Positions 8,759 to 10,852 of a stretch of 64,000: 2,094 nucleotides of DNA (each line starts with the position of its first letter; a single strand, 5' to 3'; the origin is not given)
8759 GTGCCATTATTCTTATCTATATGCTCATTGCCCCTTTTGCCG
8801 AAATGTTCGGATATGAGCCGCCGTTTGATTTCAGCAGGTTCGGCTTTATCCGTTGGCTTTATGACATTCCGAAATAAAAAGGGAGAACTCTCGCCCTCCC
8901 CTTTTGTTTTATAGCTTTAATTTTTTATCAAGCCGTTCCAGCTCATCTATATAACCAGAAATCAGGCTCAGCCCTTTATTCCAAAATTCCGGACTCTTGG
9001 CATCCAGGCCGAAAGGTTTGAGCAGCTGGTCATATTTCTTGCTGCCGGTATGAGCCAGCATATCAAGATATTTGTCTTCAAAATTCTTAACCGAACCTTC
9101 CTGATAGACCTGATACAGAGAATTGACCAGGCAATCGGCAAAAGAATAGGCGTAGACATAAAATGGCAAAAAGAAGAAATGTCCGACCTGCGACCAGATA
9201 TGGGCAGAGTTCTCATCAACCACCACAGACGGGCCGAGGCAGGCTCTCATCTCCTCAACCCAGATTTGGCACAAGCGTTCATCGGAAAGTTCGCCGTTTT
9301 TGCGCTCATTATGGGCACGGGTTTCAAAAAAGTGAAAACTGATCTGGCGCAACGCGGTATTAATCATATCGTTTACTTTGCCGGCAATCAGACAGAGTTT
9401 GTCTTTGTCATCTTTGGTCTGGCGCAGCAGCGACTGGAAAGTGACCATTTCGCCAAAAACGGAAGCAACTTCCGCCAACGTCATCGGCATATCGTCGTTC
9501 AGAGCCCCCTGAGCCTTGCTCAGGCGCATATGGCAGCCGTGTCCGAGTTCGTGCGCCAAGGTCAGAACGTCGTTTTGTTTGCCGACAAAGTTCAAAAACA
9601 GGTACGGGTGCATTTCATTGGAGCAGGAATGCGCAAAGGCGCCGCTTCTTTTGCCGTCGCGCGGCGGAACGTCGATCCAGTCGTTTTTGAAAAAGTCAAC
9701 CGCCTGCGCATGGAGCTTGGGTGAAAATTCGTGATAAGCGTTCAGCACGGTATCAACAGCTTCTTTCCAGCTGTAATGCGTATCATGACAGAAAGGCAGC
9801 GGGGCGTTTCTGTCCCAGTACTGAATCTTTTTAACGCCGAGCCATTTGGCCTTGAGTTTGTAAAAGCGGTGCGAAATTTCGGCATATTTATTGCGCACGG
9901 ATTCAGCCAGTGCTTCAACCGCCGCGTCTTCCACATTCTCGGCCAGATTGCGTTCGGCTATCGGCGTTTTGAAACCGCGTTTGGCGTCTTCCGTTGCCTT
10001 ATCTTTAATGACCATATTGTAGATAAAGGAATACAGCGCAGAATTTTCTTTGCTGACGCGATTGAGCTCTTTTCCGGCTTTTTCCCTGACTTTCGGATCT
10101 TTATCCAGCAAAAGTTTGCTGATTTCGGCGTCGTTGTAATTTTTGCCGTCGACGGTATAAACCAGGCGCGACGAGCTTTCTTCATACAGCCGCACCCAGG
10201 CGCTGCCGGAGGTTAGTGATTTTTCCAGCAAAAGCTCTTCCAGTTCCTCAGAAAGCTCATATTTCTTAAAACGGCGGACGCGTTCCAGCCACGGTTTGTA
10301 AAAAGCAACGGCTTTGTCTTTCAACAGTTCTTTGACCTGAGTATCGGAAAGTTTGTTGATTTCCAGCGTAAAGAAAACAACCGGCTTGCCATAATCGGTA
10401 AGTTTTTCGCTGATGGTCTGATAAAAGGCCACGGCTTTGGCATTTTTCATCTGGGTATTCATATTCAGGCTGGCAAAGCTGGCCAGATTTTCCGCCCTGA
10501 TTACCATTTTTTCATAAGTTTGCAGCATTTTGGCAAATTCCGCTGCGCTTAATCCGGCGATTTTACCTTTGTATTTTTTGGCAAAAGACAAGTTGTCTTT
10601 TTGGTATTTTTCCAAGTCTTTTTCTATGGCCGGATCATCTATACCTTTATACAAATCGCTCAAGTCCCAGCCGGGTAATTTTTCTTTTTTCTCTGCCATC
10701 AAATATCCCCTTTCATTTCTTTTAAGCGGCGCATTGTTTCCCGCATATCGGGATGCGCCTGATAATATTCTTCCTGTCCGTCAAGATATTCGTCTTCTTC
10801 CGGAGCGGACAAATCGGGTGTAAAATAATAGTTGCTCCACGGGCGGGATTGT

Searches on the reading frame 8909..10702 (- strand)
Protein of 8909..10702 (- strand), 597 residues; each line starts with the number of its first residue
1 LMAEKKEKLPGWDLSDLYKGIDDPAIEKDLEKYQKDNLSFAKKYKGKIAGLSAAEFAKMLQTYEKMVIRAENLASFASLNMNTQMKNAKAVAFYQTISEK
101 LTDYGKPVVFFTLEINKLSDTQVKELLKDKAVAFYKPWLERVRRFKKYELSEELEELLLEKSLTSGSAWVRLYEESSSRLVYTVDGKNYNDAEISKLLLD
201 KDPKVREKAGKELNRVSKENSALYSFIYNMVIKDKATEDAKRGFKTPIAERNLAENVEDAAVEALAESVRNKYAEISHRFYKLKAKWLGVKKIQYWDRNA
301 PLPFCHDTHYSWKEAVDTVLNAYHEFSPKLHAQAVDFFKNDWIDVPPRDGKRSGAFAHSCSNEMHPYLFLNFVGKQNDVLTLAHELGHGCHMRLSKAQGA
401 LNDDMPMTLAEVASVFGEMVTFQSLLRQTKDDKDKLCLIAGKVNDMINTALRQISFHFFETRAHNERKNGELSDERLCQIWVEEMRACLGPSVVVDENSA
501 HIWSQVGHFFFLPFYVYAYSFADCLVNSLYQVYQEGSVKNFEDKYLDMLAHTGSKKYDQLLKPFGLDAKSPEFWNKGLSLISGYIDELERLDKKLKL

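Call 52: search_protein_families(library=pfam, proteins=[window:8909-10702:-], max_evalue=0.001)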
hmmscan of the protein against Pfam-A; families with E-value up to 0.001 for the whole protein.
window:8909-10702:- (597 aa): 2 families
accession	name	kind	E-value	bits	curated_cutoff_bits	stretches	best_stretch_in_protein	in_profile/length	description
PF01432.26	Peptidase_M3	-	3.8e-44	152.2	27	1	199-578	4-455/457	Peptidase family M3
PF08439.15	Peptidase_M3_N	-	2.9e-17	63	25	1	114-180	1-68/70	Oligopeptidase F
